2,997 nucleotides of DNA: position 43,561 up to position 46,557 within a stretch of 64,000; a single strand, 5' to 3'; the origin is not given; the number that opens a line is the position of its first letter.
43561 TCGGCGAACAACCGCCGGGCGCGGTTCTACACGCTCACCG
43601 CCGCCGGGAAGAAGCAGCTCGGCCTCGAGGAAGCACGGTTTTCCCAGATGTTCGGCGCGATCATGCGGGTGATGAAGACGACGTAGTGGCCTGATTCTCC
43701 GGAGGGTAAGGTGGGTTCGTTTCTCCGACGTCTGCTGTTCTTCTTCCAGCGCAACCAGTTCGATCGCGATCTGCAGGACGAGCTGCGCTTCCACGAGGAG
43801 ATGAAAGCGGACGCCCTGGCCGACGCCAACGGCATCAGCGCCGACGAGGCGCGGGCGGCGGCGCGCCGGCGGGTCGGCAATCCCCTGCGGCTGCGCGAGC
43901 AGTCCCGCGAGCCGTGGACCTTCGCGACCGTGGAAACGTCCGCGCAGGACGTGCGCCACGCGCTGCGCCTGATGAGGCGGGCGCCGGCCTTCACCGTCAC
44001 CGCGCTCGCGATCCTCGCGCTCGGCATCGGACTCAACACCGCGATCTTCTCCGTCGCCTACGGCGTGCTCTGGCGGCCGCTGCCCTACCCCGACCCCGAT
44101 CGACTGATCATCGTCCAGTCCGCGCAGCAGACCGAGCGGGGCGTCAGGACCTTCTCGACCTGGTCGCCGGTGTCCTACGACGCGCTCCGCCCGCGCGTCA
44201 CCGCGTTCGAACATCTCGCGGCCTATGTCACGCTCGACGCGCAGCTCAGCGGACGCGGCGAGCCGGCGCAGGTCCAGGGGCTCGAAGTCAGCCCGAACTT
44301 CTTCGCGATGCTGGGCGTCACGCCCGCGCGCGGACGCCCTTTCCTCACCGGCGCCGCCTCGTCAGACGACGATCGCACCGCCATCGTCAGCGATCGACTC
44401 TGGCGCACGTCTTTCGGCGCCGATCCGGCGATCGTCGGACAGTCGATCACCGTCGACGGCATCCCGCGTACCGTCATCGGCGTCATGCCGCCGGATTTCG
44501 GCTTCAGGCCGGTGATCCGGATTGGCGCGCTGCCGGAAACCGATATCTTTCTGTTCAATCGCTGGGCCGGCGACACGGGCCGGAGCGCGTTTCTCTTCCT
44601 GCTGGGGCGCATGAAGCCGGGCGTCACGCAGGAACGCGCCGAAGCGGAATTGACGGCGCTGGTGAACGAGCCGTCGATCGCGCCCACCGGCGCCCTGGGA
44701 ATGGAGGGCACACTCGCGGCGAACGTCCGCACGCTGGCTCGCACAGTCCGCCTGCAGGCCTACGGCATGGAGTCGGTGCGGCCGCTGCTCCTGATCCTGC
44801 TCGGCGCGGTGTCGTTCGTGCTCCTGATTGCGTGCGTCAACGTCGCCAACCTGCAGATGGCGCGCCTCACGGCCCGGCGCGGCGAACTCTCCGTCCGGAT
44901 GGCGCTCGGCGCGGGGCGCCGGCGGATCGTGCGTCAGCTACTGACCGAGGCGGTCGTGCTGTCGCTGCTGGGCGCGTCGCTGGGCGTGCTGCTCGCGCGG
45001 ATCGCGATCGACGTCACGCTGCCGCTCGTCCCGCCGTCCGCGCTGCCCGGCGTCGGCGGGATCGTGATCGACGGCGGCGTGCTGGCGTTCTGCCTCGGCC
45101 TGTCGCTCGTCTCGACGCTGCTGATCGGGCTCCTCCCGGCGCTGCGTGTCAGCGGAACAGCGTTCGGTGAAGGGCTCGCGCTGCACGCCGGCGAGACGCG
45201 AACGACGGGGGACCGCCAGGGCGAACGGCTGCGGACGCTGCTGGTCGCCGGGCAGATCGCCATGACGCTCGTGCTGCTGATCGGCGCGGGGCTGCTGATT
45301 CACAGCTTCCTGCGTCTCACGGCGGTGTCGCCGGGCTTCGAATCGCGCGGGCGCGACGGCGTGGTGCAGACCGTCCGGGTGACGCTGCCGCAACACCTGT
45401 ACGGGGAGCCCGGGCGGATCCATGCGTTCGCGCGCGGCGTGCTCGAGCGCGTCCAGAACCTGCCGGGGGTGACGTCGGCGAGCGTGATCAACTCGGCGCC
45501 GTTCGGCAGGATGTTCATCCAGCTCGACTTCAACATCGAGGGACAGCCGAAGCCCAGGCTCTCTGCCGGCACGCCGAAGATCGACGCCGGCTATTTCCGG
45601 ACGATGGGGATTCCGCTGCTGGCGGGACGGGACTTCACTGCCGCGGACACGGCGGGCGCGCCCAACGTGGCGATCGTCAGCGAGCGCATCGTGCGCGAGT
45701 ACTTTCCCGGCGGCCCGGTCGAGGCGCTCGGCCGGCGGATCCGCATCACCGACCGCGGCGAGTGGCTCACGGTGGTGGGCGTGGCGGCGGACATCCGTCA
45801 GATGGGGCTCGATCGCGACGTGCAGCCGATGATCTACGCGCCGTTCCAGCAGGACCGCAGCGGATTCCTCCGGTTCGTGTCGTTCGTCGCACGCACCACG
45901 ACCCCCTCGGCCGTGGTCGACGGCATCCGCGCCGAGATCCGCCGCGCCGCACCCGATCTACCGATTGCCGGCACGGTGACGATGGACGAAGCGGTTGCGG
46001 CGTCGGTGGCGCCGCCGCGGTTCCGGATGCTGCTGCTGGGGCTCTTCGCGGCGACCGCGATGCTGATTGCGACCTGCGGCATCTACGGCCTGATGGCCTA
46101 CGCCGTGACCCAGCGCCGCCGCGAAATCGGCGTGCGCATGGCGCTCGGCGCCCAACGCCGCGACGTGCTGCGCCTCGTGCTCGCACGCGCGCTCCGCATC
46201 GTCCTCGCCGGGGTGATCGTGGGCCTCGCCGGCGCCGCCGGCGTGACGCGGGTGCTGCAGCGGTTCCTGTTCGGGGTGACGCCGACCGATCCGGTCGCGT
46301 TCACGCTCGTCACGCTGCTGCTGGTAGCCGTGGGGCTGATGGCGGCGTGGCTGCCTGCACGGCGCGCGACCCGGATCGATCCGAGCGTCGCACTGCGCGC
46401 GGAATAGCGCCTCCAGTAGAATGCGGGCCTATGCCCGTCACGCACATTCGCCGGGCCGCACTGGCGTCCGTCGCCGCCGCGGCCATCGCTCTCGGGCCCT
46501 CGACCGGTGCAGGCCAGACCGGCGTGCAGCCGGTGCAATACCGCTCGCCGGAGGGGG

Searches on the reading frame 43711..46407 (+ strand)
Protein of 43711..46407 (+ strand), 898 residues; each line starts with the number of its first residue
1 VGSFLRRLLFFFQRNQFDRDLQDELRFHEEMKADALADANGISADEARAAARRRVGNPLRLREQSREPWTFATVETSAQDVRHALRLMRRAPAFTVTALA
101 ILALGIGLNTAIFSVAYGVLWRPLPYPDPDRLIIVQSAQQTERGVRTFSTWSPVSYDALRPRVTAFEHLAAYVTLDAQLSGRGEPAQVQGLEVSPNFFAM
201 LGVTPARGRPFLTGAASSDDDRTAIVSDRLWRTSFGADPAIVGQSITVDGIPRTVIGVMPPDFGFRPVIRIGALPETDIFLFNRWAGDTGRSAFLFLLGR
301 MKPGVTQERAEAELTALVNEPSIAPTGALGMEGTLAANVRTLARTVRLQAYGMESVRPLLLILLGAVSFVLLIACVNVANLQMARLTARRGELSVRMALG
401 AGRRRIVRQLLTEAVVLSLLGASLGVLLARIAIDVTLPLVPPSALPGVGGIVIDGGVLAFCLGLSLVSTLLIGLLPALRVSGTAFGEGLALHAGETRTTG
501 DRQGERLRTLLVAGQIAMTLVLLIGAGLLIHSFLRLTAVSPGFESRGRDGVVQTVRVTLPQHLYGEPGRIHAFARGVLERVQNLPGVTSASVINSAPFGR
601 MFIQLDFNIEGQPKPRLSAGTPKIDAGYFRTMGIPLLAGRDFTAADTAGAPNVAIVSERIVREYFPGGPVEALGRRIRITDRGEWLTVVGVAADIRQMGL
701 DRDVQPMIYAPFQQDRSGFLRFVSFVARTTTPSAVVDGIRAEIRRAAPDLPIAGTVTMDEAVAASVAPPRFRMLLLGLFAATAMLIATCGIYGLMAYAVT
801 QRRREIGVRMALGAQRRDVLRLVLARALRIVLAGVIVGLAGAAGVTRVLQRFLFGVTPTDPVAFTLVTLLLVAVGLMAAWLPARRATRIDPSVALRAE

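Call 6: search_protein_families(library=pfam, proteins=[window:43711-46407:+], max_evalue=0.01)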
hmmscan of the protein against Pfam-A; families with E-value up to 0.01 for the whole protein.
window:43711-46407:+ (898 aa): 2 families
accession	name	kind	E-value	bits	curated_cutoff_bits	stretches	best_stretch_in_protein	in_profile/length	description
PF12704.14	MacB_PCD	-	2.9e-40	139.2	27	2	95-317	1-207/207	MacB-like periplasmic core domain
PF02687.27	FtsX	-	9.4e-29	100.3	25.5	2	778-891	2-120/120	FtsX-like permease C-terminal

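Call 16: search_protein_families(library=ncbifam, proteins=[window:43711-46407:+], max_evalue=0.01)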
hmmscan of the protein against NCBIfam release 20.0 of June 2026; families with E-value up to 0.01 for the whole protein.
window:43711-46407:+ (898 aa): 5 families
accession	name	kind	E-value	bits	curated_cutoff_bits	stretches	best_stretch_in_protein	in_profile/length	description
TIGR03434.1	ADOP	subfamily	5.3e-255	848.4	622.3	1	78-898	2-803/803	ADOP family duplicated permease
NF007826.0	PRK10535.1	equivalog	2e-35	122.2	966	2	624-896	372-646/648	macrolide ABC transporter ATP-binding protein/permease MacB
NF038403.1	perm_prefix_1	domain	2.2e-12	46.6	30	1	11-66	5-59/59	permease prefix domain 1-containing protein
NF038008.1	ABC_perm_DarB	equivalog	0.00039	18.5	700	1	358-426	271-339/777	darobactin export ABC transporter permease subunit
TIGR02212.1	lolCE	equivalog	0.0037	16.3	362.45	0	784-898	277-411/411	lipoprotein-releasing ABC transporter permease subunit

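Call 29: find_encoding_contigs(protein=window:43711-46407:+, flank=10000, max_places=10)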
Protein window:43711-46407:+ (898 aa): no gene with exactly this product is on record in the collection.

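Call 30: find_related_loci(query=window:43711-46407:+, collection=metagenome_contigs, flank=10000)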
Query window:43711-46407:+ (898 aa) in metagenome_contigs; peptide patterns used: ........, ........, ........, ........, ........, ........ (x = any residue, [..] = any of these).
197 stretches matched a pattern; 67 encode a relative of the query (tblastn E <= 1e-3); 67 distinct loci.
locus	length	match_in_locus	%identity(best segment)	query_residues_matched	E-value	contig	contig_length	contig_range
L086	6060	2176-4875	85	1-898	0e+0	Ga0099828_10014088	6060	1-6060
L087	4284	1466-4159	84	1-898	0e+0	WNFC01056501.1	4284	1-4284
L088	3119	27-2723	83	1-898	0e+0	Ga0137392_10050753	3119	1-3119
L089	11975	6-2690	83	5-898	0e+0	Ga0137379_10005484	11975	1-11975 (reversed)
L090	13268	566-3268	83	1-898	0e+0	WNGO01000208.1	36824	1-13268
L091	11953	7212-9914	82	1-898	0e+0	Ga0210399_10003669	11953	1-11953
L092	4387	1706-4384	81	1-892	0e+0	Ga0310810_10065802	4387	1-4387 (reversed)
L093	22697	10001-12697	82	1-898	0e+0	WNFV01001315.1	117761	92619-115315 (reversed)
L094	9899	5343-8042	81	1-898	0e+0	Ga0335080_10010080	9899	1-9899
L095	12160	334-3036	82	1-898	0e+0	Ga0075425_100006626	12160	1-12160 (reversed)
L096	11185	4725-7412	80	1-898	0e+0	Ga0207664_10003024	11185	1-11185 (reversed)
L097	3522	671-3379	82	1-898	0e+0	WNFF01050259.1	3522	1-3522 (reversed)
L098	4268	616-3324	81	1-898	0e+0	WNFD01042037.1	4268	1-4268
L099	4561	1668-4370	80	1-898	0e+0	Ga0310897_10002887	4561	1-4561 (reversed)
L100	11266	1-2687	80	6-898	0e+0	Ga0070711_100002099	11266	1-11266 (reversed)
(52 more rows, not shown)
